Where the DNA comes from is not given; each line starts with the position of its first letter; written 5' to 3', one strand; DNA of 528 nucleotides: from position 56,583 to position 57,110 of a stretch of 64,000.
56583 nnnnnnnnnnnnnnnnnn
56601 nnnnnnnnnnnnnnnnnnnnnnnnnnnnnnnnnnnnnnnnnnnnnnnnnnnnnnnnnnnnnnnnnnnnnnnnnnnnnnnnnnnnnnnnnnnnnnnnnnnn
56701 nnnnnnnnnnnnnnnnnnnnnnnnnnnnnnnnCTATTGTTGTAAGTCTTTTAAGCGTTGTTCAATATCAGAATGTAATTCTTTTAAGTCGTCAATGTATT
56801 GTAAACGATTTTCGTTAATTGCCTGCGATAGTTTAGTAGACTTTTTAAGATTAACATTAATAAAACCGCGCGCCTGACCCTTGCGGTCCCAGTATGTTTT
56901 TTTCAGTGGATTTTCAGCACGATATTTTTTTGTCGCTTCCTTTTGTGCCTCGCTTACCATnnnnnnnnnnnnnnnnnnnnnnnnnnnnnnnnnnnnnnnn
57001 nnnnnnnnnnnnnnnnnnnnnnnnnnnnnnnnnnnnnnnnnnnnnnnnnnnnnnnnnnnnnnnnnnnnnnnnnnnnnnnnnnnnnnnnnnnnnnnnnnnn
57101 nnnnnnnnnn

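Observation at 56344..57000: Tandem bank of consensus promoters each with an 18-22-bp perfect palindromic operator in the spacer; adjacent small basic protein as candidate repressor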

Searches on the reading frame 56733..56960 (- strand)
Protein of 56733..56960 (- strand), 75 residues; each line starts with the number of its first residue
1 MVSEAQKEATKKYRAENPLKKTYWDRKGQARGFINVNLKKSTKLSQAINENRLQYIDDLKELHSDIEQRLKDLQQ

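Call 13: search_protein_families(library=pfam, proteins=[window:56733-56960:-], max_evalue=0.1)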
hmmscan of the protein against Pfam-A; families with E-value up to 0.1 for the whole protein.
window:56733-56960:- (75 aa): 1 family
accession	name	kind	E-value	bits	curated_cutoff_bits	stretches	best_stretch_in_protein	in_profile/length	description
PF10036.14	RLL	-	0.0055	17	24.6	1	7-75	173-237/253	RNA transcription, translation and transport factor protein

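Call 15: search_dna_similar(query=window:56733-56960:-, collection=plasmids, mode=protein, max_evalue=0.01, max_rows=30)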
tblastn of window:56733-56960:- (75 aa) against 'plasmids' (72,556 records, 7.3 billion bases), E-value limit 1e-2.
Records with a match: 7; places in all: 7; records where one place covers at least 80% of the query: 7.
Best place of each record, by identity: 80-90% 1; 60-80% 1; <60% 5.
By first word of the organism name: Limosilactobacillus 7.
By predicted mobility (MOB-suite, as given by PLSDB): non-mobilizable 7.
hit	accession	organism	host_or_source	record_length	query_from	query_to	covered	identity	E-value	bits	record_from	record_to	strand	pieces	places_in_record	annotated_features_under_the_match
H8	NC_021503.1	Limosilactobacillus reuteri I5007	pigs,healthy weaning piglets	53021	1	75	100%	84.0%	9e-36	133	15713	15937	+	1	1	hypothetical protein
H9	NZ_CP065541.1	Limosilactobacillus reuteri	Yak,cell culture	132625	2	75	99%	73.0%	1e-28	112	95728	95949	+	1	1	hypothetical protein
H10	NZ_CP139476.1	Limosilactobacillus reuteri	mixed culture,traditional air-dried ...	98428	2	75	99%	59.5%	2e-19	87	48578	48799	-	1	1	hypothetical protein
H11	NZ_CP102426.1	Limosilactobacillus reuteri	Homo sapiens,tissue samle,Breast milk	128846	1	75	100%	52.0%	2e-13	69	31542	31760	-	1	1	hypothetical protein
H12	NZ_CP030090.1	Limosilactobacillus reuteri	pig,cell culture,fresh intestinal feces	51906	1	75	100%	48.0%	1e-11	65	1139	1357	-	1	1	hypothetical protein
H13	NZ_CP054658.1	Limosilactobacillus reuteri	Sus scrofa domesticus,single organism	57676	1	75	100%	46.7%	2e-11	64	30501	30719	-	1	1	hypothetical protein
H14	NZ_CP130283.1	Limosilactobacillus reuteri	Homo sapiens,feces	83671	2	75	99%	35.1%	6e-4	43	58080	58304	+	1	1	hypothetical protein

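Call 26: find_homologous_proteins(query=window:56733-56960:-, max_evalue=0.001)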
Query window:56733-56960:- (75 aa): 35 proteins with E <= 0.001 among 35 candidates.
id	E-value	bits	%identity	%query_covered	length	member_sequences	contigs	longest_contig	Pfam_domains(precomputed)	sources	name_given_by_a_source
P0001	4.1e-36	140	89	100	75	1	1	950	-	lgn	-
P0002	2.2e-35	137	87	100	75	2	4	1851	-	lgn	-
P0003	8.0e-35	135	87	100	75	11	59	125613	-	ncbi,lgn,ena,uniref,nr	ncbi:hypothetical protein [Limosilactobacillus reuteri]|uniref:Uncharacterized protein n=1 Tax=Limos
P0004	1.6e-34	135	87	100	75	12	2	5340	-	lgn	-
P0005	9.4e-32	126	82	99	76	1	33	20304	-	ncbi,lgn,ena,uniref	ncbi:hypothetical protein ACLUX6_06610 [Limosilactobacillus reuteri subsp. suis]|uniref:hypothetical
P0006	1.5e-29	119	78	99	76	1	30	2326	-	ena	-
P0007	6.1e-29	117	77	99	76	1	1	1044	-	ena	-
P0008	7.5e-29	117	77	99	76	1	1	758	-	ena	-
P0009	1.0e-28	116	77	99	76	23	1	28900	-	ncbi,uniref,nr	ncbi:hypothetical protein BHL89_05330 [Limosilactobacillus reuteri]|uniref:hypothetical protein n=1 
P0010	1.3e-28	116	77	99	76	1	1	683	-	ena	-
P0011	1.5e-28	116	76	99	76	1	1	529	-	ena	-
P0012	3.8e-28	114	73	99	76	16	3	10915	-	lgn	-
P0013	2.0e-27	112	73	99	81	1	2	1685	-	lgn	-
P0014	2.6e-27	112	72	99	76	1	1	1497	-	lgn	-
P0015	3.6e-27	111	72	99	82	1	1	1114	-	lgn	-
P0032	1.7e-20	90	64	100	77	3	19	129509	-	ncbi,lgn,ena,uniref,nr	ncbi:hypothetical protein DKZ29_08155 [Limosilactobacillus reuteri]|uniref:hypothetical protein n=1 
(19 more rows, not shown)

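Call 31: find_homologous_proteins(query=A1, max_evalue=0.01)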
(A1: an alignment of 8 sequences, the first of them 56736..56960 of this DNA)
Query A1 (8 sequences) (75 aa, profile of the alignment): 146 proteins with E <= 0.01 among 1260 candidates; the best 120 are listed.
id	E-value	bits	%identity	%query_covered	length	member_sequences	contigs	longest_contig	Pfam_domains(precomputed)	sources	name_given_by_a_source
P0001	2.8e-35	138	89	100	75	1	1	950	-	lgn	-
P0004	4.3e-35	138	87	100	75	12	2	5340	-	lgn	-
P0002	8.2e-35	137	87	100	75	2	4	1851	-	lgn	-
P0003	9.7e-35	137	87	100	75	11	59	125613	-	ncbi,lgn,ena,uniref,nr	ncbi:hypothetical protein [Limosilactobacillus reuteri]|uniref:Uncharacterized protein n=1 Tax=Limos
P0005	1.2e-34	136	82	99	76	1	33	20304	-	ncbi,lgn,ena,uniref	ncbi:hypothetical protein ACLUX6_06610 [Limosilactobacillus reuteri subsp. suis]|uniref:hypothetical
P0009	1.4e-34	136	77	99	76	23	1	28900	-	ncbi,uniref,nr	ncbi:hypothetical protein BHL89_05330 [Limosilactobacillus reuteri]|uniref:hypothetical protein n=1 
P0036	2.2e-34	135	72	99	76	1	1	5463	-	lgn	-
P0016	2.4e-34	135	73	99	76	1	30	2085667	-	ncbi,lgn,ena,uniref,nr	ncbi:hypothetical protein [Limosilactobacillus reuteri]|uniref:hypothetical protein n=1 Tax=Limosila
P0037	2.6e-34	135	72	99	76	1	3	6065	-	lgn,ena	-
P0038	3.3e-34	135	72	99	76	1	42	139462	-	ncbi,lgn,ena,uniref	ncbi:hypothetical protein RM023_10205 [Limosilactobacillus reuteri]|uniref:hypothetical protein n=1 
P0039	3.3e-34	135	70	99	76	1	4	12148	-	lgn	-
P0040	3.3e-34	135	72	99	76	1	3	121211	-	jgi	-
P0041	3.4e-34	135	72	99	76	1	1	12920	-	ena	-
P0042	4.8e-34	134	72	99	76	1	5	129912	-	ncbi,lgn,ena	-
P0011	5.2e-34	134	76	99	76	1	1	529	-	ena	-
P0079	4.5e-28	115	68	99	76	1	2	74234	-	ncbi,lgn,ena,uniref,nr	ncbi:hypothetical protein [Limosilactobacillus reuteri]|uniref:hypothetical protein n=1 Tax=Limosila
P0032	6.4e-28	115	64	100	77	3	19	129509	-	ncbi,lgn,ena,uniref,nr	ncbi:hypothetical protein DKZ29_08155 [Limosilactobacillus reuteri]|uniref:hypothetical protein n=1 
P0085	6.5e-28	115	65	99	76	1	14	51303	-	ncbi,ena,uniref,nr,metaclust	ncbi:hypothetical protein LRLP16767_LRLP167_00068 [Limosilactobacillus reuteri]|uniref:Uncharacteriz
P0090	1.7e-27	113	59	99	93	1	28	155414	-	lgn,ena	-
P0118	1.8e-25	107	58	99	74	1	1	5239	-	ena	-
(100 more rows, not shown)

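Call 33: find_encoding_contigs(protein=P0079, flank=2500, max_places=3)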
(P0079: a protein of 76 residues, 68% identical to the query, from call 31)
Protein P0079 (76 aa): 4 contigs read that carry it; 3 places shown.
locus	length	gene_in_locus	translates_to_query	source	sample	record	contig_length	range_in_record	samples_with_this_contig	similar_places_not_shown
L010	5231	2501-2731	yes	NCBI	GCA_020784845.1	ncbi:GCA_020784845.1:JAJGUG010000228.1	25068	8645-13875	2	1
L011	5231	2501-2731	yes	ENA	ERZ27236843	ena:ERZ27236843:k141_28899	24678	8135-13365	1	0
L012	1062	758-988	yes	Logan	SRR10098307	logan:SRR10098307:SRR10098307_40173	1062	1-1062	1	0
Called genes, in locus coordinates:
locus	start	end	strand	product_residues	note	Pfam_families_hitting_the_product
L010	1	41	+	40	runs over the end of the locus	-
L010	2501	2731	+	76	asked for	-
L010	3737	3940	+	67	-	-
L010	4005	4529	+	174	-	PF07275:ArdA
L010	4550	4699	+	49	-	-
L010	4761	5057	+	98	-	-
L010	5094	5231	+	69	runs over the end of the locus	-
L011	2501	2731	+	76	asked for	-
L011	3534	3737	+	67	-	-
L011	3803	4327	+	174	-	PF07275:ArdA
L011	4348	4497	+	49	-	-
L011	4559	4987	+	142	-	-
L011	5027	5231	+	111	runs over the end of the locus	-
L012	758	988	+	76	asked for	-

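Call 34: find_encoding_contigs(protein=P0085, flank=2500, max_places=3)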
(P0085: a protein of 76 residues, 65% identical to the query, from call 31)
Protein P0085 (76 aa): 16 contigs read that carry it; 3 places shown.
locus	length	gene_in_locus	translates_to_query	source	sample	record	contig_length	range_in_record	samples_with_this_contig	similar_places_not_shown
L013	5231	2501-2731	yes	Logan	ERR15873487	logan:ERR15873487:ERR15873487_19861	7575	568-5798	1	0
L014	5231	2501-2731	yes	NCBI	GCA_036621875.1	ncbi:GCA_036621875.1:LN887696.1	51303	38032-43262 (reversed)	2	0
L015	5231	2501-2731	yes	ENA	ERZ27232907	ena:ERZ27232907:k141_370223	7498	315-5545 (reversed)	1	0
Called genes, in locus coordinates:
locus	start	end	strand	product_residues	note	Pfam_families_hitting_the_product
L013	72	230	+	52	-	-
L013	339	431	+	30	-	-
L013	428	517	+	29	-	-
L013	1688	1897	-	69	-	-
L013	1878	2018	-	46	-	-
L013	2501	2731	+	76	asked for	-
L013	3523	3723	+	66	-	-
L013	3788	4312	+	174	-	PF07275:ArdA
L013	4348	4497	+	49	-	-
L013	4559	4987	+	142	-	-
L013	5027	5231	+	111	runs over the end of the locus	-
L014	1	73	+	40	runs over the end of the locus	-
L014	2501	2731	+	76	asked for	-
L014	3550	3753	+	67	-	-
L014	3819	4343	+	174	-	PF07275:ArdA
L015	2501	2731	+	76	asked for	-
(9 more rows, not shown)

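Call 35: find_encoding_contigs(protein=P0118, flank=2500, max_places=3)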
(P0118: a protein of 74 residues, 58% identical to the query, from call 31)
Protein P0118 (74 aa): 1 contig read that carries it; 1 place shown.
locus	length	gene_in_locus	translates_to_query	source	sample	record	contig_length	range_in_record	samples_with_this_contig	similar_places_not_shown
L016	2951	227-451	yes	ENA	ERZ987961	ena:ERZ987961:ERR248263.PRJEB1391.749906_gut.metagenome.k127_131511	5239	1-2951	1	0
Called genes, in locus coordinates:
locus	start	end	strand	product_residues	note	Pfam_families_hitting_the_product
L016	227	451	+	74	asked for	-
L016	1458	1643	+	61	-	-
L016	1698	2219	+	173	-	PF07275:ArdA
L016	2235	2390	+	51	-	-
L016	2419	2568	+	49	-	-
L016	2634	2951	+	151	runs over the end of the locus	-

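Call 36: find_encoding_contigs(protein=P0090, flank=2500, max_places=3)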
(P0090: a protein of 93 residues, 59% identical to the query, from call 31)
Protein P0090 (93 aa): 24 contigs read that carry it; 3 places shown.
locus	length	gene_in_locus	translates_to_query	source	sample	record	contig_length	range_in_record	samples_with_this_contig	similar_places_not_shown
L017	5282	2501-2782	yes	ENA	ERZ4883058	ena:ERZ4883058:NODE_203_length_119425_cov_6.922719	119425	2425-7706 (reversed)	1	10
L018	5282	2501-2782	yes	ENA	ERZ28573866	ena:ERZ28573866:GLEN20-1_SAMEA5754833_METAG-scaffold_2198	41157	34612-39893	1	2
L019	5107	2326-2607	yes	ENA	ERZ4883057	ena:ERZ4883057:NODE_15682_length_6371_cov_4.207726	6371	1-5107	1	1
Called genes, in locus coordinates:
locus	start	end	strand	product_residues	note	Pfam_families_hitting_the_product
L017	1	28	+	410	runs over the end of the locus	PF17989:ALP_N, PF21522:MreB-like_C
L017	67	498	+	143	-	-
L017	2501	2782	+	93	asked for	-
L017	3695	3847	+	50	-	-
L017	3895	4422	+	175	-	PF07275:ArdA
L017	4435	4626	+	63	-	-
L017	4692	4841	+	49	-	-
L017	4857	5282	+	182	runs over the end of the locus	-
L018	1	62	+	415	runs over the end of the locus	PF17989:ALP_N, PF21522:MreB-like_C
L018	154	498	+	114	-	-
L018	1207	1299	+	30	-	-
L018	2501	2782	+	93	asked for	-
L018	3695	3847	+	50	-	-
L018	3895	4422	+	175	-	PF07275:ArdA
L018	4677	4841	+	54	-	-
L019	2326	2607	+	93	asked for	-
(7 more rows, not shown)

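Call 37: find_encoding_contigs(protein=P0032, flank=2500, max_places=3)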
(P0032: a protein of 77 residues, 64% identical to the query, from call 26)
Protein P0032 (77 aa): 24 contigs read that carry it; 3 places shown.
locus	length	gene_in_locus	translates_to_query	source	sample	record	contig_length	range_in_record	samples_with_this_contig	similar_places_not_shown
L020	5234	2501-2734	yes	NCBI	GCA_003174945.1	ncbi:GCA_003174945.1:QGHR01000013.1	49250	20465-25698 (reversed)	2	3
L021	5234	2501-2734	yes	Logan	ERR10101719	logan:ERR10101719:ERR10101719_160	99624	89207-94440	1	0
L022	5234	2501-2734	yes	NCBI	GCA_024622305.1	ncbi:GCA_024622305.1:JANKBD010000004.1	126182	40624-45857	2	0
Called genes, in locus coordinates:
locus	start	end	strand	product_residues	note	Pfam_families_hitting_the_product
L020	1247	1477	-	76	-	-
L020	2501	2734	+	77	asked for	-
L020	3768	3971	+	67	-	-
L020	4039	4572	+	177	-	PF07275:ArdA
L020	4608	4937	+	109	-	-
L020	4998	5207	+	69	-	-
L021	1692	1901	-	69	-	-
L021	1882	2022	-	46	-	-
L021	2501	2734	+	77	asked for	-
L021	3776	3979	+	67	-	-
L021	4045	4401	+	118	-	-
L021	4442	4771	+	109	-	-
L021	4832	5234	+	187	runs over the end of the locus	-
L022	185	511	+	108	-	-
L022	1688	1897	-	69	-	-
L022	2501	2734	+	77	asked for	-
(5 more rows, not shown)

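Call 43: search_solved_structures(query=A2, max_evalue=10, show_alignments=2)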
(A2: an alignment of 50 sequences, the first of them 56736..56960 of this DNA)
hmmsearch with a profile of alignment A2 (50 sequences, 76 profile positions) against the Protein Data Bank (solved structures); distinct sequences matched with E-value up to 10: 3.
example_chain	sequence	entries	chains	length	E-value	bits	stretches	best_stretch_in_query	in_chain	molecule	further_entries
8ye6_B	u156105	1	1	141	0.029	18.1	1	5-42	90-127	A32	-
2qb6_A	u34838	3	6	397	0.17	15.6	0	49-69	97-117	Exopolyphosphatase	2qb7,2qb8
7olc_LX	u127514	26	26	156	1.5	12.6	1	32-74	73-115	60S ribosomal protein L25-like protein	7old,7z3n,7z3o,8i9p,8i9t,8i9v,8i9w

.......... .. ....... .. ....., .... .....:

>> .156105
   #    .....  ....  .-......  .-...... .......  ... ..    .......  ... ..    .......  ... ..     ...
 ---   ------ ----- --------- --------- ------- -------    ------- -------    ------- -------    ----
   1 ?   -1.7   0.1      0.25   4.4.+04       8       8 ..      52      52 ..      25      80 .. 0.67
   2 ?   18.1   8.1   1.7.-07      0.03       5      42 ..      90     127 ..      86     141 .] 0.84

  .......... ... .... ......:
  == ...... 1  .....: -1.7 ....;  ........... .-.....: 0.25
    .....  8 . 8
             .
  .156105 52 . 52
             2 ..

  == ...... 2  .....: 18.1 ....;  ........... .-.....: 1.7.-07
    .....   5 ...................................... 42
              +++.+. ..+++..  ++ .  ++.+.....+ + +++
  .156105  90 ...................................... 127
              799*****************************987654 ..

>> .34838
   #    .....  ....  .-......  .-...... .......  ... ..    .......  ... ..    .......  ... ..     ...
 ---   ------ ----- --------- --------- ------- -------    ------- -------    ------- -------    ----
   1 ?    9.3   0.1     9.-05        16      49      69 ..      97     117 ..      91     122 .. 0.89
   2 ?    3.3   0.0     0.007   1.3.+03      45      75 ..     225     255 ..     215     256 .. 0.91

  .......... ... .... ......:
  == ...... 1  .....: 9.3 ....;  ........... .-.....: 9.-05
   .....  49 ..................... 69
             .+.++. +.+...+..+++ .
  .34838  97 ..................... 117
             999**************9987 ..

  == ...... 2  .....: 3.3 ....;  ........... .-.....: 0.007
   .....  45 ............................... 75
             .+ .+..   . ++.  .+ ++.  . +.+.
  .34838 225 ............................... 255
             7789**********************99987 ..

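Call 45: search_solved_structures(query=window:56736-56960:-, max_evalue=10, show_alignments=2)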
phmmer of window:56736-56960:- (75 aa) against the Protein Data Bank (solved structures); distinct sequences matched with E-value up to 10: 4.
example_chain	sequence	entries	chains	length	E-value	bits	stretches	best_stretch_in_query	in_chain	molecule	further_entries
21nr_A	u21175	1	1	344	1.2e-06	32.3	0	8-67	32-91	TLP-IPT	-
6lbx_A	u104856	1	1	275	1.2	13.4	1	18-68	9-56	Repebody (Rb-H2)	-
4psj_A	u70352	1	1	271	1.3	13.3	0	18-67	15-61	OR464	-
2qb6_A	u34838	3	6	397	5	11.4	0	43-73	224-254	Exopolyphosphatase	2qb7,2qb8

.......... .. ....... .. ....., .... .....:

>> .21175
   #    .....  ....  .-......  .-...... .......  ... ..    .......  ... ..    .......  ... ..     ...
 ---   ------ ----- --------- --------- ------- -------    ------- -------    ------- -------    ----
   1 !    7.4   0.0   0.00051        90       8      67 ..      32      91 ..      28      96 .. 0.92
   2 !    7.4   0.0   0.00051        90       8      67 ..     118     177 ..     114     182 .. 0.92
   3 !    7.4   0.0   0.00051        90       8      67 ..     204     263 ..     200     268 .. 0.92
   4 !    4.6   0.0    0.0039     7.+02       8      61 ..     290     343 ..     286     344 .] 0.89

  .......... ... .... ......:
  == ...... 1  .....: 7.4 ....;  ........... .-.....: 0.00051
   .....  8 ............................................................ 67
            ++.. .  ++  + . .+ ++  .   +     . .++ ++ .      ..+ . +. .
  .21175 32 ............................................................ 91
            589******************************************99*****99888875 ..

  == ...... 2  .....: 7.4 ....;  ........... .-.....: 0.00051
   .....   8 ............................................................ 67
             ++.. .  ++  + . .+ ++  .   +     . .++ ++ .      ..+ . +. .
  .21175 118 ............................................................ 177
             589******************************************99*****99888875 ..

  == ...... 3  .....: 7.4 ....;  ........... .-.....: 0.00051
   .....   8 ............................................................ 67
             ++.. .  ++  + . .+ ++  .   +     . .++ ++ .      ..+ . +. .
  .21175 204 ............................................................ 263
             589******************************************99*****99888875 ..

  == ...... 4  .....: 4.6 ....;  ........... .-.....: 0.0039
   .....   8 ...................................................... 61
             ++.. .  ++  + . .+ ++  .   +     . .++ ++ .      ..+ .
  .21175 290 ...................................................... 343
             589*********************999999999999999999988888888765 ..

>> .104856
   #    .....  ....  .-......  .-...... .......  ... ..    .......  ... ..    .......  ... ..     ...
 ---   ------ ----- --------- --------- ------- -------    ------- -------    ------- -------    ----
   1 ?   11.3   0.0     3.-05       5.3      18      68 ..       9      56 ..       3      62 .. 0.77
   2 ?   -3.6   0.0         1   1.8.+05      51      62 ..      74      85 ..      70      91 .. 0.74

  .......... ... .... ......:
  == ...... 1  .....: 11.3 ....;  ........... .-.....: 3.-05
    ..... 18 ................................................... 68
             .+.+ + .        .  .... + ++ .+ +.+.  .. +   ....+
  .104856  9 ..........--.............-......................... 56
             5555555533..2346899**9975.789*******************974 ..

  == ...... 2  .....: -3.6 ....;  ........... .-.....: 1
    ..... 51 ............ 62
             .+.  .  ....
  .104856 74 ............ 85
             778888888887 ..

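Call 49: predict_structure(alignment_id=A2)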
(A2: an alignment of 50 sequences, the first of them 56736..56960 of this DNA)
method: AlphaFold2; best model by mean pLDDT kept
length: 75 residues; sequences in the alignment: 50
mean_pLDDT: 96.0   pTM: 0.72
mean pLDDT of the five models: 96.0, 95.6, 94.5, 94.4, 94.0
residues with pLDDT >= 90: 72; 70-90: 3; 50-70: 0; < 50: 0
segments of 3 or more residues with pLDDT < 50: none
pLDDT, mean of each block of 10 residues (from residue 1): 92 96 96 97 98 98 98 91
secondary structure, 60 per line:
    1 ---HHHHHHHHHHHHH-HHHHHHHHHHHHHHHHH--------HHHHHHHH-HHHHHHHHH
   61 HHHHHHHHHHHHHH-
elements in order: H4-16 H18-34 H43-50 H52-74

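Call 51: search_protein_representatives(alignment_id=A2)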
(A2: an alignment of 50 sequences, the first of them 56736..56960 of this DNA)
Query: 50 sequences, 76 profile positions. Proteins with E-value up to 0.001 (for the whole library): 63; up to 1e-10: 12; up to 1e-30: 1. The best 63 are listed.
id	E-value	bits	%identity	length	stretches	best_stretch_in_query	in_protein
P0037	3.2e-35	136.6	-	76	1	1-76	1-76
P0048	4.2e-28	113.8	-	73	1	2-76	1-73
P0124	6.8e-25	103.5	-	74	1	21-76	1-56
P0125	6.8e-19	84.3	-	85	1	1-75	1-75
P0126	4.1e-18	81.8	-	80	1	2-75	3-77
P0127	7.5e-17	77.7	-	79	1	1-65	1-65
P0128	3.6e-13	65.9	-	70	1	2-74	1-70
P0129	3.4e-12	62.8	-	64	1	2-48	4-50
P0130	1.0e-11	61.3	-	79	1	1-75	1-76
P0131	2.9e-11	59.8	-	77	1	2-75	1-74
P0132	3.3e-11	59.7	-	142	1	2-75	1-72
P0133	6.2e-11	58.8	-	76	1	2-75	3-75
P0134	1.5e-10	57.5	-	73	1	1-74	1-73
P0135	4.8e-10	55.9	-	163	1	2-75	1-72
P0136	2.6e-09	53.6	-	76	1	2-74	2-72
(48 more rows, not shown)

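Call 78: search_protein_families(library=phrogs, proteins=[window:56736-56960:-], max_evalue=0.001)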
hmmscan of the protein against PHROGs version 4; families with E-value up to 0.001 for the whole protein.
window:56736-56960:- (75 aa): 1 family
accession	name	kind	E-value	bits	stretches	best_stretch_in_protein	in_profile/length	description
phrog_2277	-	unknown function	2.1e-07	31.8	1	1-36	5-40/62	-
